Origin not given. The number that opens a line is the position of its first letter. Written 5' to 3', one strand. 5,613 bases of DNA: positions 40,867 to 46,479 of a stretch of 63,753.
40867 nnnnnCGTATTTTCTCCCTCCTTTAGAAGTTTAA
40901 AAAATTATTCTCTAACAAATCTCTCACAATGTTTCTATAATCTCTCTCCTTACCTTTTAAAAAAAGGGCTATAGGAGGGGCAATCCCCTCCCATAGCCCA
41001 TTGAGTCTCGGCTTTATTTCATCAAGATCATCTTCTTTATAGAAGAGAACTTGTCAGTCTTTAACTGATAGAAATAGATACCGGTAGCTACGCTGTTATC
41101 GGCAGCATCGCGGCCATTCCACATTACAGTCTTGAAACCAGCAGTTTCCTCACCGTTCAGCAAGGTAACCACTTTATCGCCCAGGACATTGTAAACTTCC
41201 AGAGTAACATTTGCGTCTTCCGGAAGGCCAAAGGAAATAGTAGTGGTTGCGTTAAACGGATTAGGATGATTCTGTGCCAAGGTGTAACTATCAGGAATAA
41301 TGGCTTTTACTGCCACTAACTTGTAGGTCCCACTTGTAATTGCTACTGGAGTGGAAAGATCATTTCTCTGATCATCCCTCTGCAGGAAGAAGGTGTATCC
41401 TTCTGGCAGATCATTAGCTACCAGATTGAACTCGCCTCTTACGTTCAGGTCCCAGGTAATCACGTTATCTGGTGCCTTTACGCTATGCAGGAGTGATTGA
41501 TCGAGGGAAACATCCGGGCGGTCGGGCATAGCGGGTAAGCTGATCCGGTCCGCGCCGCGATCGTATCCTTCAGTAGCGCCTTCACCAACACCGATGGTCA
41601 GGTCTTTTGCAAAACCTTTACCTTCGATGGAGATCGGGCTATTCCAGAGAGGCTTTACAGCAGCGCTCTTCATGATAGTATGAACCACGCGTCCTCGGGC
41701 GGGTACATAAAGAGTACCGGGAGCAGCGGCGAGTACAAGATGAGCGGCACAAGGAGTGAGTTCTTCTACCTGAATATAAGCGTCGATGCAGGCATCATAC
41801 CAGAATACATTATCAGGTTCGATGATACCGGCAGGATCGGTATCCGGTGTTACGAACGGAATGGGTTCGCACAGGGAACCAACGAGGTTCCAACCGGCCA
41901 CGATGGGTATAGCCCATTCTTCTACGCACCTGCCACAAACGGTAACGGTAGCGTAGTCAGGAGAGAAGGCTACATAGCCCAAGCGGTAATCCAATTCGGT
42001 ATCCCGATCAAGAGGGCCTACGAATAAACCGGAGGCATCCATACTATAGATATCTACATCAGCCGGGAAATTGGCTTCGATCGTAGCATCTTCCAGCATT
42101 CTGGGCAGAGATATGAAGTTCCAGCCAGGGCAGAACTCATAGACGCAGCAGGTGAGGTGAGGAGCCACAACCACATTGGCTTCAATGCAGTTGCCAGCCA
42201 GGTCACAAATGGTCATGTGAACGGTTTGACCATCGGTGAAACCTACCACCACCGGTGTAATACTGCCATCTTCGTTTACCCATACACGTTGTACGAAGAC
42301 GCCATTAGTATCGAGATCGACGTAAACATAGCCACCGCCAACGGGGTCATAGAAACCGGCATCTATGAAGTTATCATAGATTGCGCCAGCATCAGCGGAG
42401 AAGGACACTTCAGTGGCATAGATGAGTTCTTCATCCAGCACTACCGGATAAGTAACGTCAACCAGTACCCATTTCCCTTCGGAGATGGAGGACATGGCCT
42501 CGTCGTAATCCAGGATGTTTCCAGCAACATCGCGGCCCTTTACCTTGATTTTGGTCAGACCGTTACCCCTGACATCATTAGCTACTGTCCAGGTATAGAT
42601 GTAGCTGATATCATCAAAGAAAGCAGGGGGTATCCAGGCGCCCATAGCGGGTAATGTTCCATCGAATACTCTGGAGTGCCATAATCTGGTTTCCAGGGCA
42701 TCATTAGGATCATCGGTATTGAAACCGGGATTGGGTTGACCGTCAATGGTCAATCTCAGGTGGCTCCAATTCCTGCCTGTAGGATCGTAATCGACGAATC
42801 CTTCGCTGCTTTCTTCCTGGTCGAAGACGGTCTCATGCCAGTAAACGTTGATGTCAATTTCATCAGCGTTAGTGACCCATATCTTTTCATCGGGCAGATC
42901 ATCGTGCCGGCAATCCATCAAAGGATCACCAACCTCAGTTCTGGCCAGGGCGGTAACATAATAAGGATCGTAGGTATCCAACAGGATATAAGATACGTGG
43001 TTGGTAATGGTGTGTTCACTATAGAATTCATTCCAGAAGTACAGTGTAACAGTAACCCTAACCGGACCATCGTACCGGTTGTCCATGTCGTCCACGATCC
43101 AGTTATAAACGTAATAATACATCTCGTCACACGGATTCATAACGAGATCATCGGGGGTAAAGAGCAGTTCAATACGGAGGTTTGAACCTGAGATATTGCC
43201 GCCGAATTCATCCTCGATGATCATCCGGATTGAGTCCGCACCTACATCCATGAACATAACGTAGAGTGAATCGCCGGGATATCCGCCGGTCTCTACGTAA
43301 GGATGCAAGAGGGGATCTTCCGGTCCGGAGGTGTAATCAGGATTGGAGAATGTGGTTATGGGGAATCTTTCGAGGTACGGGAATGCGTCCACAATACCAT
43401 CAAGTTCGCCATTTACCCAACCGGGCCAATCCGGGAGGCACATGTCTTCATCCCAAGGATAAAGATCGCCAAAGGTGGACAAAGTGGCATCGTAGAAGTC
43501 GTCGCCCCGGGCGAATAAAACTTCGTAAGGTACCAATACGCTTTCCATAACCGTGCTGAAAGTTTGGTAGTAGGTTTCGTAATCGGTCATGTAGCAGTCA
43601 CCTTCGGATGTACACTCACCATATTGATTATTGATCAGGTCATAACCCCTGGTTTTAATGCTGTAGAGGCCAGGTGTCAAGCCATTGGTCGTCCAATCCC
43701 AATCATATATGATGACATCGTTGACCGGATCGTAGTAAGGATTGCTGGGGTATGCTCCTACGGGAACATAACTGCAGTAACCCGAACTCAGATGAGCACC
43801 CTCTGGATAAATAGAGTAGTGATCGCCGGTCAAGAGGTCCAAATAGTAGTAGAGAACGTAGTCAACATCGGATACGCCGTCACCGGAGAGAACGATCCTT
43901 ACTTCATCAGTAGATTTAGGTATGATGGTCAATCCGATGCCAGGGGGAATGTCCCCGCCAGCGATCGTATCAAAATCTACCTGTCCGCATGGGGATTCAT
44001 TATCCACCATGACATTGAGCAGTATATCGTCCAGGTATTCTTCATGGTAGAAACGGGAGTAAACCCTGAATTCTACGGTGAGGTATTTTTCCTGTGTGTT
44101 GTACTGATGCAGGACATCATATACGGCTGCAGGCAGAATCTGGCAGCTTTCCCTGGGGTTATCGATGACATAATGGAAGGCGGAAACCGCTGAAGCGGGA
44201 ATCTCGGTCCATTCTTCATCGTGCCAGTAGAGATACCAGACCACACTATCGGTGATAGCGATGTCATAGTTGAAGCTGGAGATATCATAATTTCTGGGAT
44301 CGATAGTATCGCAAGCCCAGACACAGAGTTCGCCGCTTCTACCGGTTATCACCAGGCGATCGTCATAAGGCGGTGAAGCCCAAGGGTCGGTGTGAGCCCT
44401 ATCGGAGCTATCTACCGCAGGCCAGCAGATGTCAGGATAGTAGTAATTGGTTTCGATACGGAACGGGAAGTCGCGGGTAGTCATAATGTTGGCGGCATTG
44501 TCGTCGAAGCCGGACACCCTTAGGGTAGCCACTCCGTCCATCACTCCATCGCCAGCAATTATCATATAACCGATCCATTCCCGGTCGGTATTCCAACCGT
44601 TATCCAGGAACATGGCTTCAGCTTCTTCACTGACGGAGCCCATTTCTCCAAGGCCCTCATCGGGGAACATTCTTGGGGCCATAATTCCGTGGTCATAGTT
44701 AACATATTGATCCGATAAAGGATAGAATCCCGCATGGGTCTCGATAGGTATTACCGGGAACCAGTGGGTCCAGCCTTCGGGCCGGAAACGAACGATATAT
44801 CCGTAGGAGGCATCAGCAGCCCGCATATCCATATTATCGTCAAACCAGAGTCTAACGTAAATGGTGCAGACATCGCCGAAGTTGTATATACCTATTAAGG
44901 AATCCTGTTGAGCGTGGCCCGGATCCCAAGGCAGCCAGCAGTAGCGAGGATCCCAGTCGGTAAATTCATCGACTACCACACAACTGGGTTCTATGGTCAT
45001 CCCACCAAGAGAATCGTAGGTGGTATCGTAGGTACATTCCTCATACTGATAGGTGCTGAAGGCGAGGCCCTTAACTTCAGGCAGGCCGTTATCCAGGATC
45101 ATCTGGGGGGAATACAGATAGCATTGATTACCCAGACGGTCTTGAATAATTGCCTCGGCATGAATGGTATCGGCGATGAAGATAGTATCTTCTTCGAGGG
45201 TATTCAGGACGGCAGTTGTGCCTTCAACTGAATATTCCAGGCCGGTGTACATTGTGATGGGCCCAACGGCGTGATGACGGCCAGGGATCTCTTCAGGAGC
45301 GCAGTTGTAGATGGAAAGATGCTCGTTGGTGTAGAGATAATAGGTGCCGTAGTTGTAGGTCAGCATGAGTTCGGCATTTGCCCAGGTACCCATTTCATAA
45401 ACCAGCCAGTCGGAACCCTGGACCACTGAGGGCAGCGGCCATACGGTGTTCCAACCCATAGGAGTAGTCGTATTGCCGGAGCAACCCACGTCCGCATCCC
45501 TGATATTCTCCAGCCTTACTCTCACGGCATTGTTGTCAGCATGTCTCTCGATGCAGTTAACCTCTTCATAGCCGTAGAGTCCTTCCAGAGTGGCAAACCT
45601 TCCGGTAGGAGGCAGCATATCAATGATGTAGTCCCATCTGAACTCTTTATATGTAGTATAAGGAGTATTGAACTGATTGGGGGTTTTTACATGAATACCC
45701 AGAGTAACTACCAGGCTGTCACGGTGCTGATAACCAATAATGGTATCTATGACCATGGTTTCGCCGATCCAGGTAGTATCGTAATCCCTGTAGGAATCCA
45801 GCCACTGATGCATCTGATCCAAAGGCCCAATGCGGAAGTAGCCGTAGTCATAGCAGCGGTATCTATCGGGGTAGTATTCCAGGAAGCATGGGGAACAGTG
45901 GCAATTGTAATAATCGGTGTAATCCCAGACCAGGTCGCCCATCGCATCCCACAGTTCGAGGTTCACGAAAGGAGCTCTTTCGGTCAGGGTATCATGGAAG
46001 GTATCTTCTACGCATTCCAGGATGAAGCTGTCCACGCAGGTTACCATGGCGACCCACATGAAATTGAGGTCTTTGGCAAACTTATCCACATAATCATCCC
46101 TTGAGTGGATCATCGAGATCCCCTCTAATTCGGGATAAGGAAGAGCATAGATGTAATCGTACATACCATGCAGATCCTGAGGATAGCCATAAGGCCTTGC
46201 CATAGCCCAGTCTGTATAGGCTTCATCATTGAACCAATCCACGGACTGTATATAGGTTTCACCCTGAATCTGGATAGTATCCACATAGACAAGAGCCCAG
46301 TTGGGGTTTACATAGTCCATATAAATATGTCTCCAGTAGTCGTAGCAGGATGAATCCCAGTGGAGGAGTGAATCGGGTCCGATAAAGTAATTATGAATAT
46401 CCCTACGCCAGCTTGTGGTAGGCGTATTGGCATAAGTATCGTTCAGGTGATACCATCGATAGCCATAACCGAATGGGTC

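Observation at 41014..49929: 2971-aa Asp/Tyr/Trp/Pro/Cys-rich giant protein that I cannot place in any family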

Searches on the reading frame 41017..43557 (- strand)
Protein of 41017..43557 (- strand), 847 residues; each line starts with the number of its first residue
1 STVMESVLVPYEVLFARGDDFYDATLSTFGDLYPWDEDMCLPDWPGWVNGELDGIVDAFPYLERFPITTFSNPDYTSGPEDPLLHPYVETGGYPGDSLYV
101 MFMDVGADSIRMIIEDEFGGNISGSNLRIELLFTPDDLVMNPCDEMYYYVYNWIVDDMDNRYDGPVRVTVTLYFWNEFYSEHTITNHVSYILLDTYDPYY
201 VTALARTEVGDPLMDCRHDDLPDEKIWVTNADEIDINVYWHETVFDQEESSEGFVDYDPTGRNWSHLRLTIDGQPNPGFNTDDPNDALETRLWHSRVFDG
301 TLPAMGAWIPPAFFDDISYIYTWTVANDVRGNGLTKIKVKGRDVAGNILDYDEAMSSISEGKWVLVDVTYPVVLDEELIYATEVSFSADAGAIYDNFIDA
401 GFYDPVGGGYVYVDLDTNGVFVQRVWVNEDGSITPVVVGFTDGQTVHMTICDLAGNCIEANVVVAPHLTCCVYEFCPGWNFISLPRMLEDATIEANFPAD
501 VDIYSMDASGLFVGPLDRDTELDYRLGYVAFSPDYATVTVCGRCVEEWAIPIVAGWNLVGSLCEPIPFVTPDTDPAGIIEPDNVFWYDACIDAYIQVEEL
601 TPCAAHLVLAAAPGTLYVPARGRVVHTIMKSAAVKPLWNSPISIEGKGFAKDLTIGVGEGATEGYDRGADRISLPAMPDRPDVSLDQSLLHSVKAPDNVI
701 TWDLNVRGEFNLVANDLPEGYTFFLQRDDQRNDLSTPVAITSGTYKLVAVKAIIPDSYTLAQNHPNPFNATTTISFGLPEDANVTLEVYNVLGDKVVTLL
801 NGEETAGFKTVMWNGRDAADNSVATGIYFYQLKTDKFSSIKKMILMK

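Call 73: search_solved_structures(query=A6, max_evalue=10)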
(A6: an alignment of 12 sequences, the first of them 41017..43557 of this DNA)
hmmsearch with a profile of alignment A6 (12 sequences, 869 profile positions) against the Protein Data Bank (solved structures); distinct sequences matched with E-value up to 10: 9.
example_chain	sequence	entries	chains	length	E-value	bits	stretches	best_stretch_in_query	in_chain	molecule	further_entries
3osv_A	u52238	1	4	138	2.6e-06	29.1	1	797-852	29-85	Flagellar basal-body rod modification protein FlgD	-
7eh9_A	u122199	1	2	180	0.0018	19.7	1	815-856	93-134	Basal-body rod modification protein FlgD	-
7bhq_A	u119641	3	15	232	0.0027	19.1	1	815-856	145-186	Basal-body rod modification protein FlgD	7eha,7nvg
3c12_A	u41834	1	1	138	0.0028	19.1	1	806-850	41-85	Flagellar protein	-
4zzf_A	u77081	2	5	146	0.18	13.1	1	825-857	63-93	Flagellar basal body rod modification protein | Basal-body rod modification protein FlgD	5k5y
4zzk_A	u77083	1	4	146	0.18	13.1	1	825-857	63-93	Basal-body rod modification protein FlgD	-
9fik_C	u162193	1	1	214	0.26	12.5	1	132-182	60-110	NTF30037 Light Chain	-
7x7t_D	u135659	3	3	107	0.31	12.3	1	119-163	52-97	X01 light chain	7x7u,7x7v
8glj_D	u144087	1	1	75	1.9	9.7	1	786-865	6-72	Por secretion system C-terminal sorting domain-containing protein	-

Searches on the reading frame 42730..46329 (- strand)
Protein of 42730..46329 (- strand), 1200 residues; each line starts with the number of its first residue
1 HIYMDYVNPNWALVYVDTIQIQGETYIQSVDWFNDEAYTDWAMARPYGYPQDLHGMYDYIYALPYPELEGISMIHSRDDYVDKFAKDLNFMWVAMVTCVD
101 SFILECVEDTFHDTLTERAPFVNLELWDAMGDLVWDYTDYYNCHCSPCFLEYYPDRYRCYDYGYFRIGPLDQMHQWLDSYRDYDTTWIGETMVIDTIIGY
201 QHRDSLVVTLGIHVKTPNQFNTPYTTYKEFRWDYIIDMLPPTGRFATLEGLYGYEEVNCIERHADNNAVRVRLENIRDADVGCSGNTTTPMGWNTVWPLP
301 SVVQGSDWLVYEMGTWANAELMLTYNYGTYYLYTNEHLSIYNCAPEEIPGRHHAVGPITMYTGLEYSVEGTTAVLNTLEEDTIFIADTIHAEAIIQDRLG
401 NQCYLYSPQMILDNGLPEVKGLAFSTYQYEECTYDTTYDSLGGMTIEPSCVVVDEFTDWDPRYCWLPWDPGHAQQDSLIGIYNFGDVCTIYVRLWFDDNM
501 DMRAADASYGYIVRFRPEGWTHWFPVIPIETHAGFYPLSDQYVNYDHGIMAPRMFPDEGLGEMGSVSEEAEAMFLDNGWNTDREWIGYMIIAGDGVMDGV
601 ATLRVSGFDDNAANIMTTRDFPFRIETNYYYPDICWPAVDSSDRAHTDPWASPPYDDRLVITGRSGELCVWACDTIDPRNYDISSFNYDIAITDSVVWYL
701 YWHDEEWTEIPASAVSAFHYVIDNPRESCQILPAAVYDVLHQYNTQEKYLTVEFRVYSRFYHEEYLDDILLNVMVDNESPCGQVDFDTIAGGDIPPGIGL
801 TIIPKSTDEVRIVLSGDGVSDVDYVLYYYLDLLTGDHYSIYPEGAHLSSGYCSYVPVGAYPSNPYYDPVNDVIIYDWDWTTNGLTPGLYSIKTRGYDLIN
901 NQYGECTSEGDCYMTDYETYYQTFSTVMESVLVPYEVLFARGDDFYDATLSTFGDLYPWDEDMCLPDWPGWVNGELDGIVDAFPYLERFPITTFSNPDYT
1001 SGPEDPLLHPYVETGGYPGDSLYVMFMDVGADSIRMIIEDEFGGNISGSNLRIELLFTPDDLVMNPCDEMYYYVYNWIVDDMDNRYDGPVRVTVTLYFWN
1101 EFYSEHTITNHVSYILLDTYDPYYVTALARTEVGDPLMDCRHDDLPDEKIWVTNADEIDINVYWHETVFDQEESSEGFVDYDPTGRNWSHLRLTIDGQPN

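Call 41: find_related_loci(query=A3, collection=genome_contigs, flank=3000)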
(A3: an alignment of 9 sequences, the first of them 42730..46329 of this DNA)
Query A3 (1200 aa) in genome_contigs; peptide patterns used: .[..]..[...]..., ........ (x = any residue, [..] = any of these).
39 stretches matched a pattern; 19 encode a relative of the query (tblastn E <= 1e-3); 19 distinct loci.
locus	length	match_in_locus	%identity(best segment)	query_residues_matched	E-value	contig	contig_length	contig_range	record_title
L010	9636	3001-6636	66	1-1200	0e+0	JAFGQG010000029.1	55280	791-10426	MAG: bacterium isolate Zod_Metabat.733 k87_2346009, whole genome shotgun sequence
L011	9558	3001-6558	42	2-1200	0e+0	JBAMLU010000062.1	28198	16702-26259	MAG: bacterium isolate MAG13 ExploCarb_3808S_S2_449_length_28198_cov_3, whole genome shotgun sequence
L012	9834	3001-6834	42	1-1200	0e+0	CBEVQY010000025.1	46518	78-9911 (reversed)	MAG TPA_asm: uncultured bacterium isolate SRR24791474_binner12_Refined_38 genome assembly, contig: ERZ25515408.190, whol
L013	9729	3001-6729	41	1-1200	0e+0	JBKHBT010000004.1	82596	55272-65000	MAG: Candidatus Zixiibacteriota bacterium isolate D1M01_7 NODE_153_length_82596_cov_10.558934, whole genome shotgun sequ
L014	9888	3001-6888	40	5-1200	0e+0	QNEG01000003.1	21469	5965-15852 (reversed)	MAG: bacterium isolate B30_G16 B30_Guay16_scaffold_01067, whole genome shotgun sequence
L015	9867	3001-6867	40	3-1200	0e+0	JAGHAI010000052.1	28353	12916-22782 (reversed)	MAG: bacterium isolate AUK226 PB_MBMC_180_c_000000000201, whole genome shotgun sequence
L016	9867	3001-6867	39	2-1200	0e+0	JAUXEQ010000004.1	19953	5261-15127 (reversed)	MAG: bacterium isolate CSMAG_2881 CSMAG_2881_k117_7754204_length_19953_cov_14.0000, whole genome shotgun sequence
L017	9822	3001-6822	40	2-1200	0e+0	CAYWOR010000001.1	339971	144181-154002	MAG TPA_asm: uncultured bacterium isolate SRP241326_co3_316 genome assembly, contig: NODE_14_length_339971_cov_16.432783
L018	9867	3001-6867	38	2-1200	0e+0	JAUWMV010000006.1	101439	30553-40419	MAG: bacterium isolate CSMAG_2407 CSMAG_2407_k141_269681_length_101439_cov_19.6688, whole genome shotgun sequence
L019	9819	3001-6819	40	3-1200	0e+0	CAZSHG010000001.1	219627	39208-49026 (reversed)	MAG TPA_asm: uncultured bacterium isolate binchicken_co17_265 genome assembly, contig: NODE_93_length_219627_cov_7.24075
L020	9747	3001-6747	38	5-1200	0e+0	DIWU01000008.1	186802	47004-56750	MAG TPA_asm: bacterium UBP14_UBA6098 isolate UBA6098 UBA6098_contig_1829, whole genome shotgun sequence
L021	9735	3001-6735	38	5-1199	0e+0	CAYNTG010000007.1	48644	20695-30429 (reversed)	MAG TPA_asm: uncultured bacterium isolate SRP191223_co1_365 genome assembly, contig: NODE_454_length_48644_cov_20.416699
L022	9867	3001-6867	38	2-1200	0e+0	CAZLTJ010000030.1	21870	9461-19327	MAG TPA_asm: uncultured bacterium isolate SRP068000_co1_162 genome assembly, contig: NODE_3120_length_21870_cov_5.541462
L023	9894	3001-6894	40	5-1200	0e+0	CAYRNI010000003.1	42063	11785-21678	MAG TPA_asm: uncultured bacterium isolate binchicken_co357_32 genome assembly, contig: NODE_202_length_42063_cov_11.0991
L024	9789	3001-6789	34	3-1200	0e+0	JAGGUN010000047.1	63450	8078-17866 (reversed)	MAG: bacterium isolate AUK075 PB_MBMC_029_c_000000000003, whole genome shotgun sequence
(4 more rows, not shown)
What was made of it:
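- Nineteen species-level MAG loci were found (call 41).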

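Call 55: predict_structure(alignment_id=A3)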
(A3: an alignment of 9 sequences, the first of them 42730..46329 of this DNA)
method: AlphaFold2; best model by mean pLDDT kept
length: 1200 residues; sequences in the alignment: 9
mean_pLDDT: 38.8   pTM: 0.29
mean pLDDT of the five models: 38.8, 36.9, 36.6, 36.0, 34.2
residues with pLDDT >= 90: 0; 70-90: 15; 50-70: 228; < 50: 957
segments of 3 or more residues with pLDDT < 50: 1-88, 98-117, 145-147, 155-162, 171-204, 215-218, 221-223, 232-436, 440-682, 685-695, 712-714, 722-729, 733-748, 756-797, 803-808, 830-837, 842-854, 859-861, 882-888, 897-925, 927-937, 942-944, 950-1020, 1043-1045, 1048-1050, 1080-1089, 1100-1108, 1118-1200
pLDDT, mean of each block of 10 residues (from residue 1): 29 36 44 44 31 24 27 27 37 51 41 43 62 66 56 49 56 43 36 36 54 54 55 41 25 26 27 24 21 23 24 30 28 25 23 26 28 30 31 31 32 25 22 42 40 29 26 25 31 37 34 43 36 26 25 26 30 27 36 37 41 35 38 36 29 31 24 32 46 50 53 51 47 42 41 48 35 35 29 41 45 60 56 44 42 47 58 62 46 48 37 35 44 45 51 30 35 30 28 33 42 38 60 66 49 71 60 63 45 58 45 48 34 35 29 32 32 34 31 26
secondary structure, 60 per line:
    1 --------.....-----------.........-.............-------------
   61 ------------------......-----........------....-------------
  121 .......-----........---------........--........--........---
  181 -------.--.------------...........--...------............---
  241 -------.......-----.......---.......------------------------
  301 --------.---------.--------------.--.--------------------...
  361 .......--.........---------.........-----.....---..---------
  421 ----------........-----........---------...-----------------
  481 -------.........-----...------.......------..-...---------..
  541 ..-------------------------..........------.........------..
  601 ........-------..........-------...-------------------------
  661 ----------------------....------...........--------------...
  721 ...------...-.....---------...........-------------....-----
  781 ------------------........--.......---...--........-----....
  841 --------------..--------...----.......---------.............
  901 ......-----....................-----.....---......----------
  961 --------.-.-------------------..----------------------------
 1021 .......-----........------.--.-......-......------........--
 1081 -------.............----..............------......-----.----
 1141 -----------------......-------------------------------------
elements in order (helices of 4 or more, strands of 3 or more residues): H9-13 E25-33 H35-47 H79-84 E90-97 H104-107 E121-127 E133-140 E150-157 E160-167 H170-177 E204-214 E226-237 H248-254 H260-266 E270-276 E358-367 E370-378 E388-396 E402-406 E431-438 E444-451 E488-496 E511-517 E527-529 H539-542 H568-577 E584-592 E599-608 E616-625 E633-635 E683-686 E693-703 E718-723 E730-732 H734-738 E748-758 E772-775 E799-806 E809-815 E824-831 E837-840 E865-867 E872-878 E888-906 E912-931 E937-941 H945-950 E1021-1027 E1033-1040 E1052-1057 E1062-1064 E1071-1078 E1088-1100 E1105-1118 E1125-1130 E1158-1163

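Call 76: search_solved_structures(query=A3, max_evalue=10)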
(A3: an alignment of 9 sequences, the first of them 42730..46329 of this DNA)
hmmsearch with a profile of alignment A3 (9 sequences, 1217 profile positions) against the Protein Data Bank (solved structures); distinct sequences matched with E-value up to 10: 1.
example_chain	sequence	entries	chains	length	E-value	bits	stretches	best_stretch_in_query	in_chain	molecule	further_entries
3tm8_A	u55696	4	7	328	0.35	11.7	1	18-82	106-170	Uncharacterized protein | Uncharacterized protein Bd1817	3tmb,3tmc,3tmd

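Call 91: fold_search(model_id=the predicted structure, library=pdb)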
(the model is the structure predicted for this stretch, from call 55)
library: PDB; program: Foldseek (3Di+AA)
matches with E <= 10: 1488; with E <= 0.001: 17
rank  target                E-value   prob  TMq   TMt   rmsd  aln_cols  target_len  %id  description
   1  6xi3                  6.3e-07  1.00  0.09  0.23  31.8       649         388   10  Crystal structure of tetra-tandem repeat in extending region of large adhesion protein (released 2020-10-14)
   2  8cml_E                5.0e-06  1.00  0.10  0.16  32.6       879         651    7  Cryo-EM structure of complement C5 in complex with nanobodies UNbC5-1 and UNbC5-2 (released 2023-09-27)
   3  8dh9_A                2.4e-05  1.00  0.10  0.21  28.8       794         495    6  Leptin-bound leptin receptor complex-D3-D7 (released 2023-04-19)
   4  4rtd                  4.7e-05  0.90  0.09  0.10  37.7       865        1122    9  Escherichia coli alpha-2-macroglobulin activated by porcine elastase (released 2015-07-15)
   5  4u48                  4.9e-05  0.72  0.09  0.07  45.3      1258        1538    9  Crystal structure of Salmonella alpha-2-macroglobulin (released 2014-09-17)
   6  8ayh_C                7.6e-05  0.97  0.10  0.15  32.6       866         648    8  Structure of Complement C5 in Complex with small molecule inhibitor and CVF (released 2022-12-21)
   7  7xq8_C                8.3e-05  0.91  0.08  0.14  37.2       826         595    8  Structure of human B-cell antigen receptor of the IgM isotype (released 2022-08-17)
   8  5a42                  1.8e-04  0.57  0.09  0.07  40.6      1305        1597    9  Cryo-EM single particle 3D reconstruction of the native conformation of E. coli alpha-2-macroglobulin (ECAM) (released 2015-07-29)
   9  8peq_A                2.1e-04  1.00  0.09  0.27  19.4       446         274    9  Complex of diubiquitin-derived artificial binding protein (Affilin) variant Af2 with its target oncofetal fibronectin  (released 2024-06-26)
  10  3t1w                  2.7e-04  0.98  0.09  0.20  24.1       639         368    7  Structure of the four-domain fragment Fn7B89 of oncofetal fibronectin (released 2012-03-21)
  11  8peq_B                3.5e-04  1.00  0.10  0.31  18.7       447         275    9  Complex of diubiquitin-derived artificial binding protein (Affilin) variant Af2 with its target oncofetal fibronectin  (released 2024-06-26)
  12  4ziq                  4.3e-04  0.54  0.08  0.07  37.5      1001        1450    8  Crystal structure of trypsin activated alpha-2-macroglobulin from Escherichia coli. (released 2015-06-10)
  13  4u4j                  4.7e-04  0.33  0.08  0.07  40.1      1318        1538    9  Crystal structure of Salmonella alpha-2-macroglobulin mutant Y1175G (released 2014-09-17)
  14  5n47_F                5.7e-04  0.99  0.08  0.25  16.7       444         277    9  Structure of Anticalin N7E in complex with the three-domain fragment Fn7B8 of human oncofetal fibronectin (released 2018-02-14)
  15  6qyc_B                7.0e-04  0.93  0.07  0.12  27.7       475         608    9  Crystal structure of MtrC from Shewanella baltica OS185 (released 2020-04-22)
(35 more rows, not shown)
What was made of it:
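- On Bacterial alpha-2-macroglobulin: The Foldseek hits to alpha-2-macroglobulins came from a model with pLDDT 39 and gave TM <= 0.1 (call 91).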
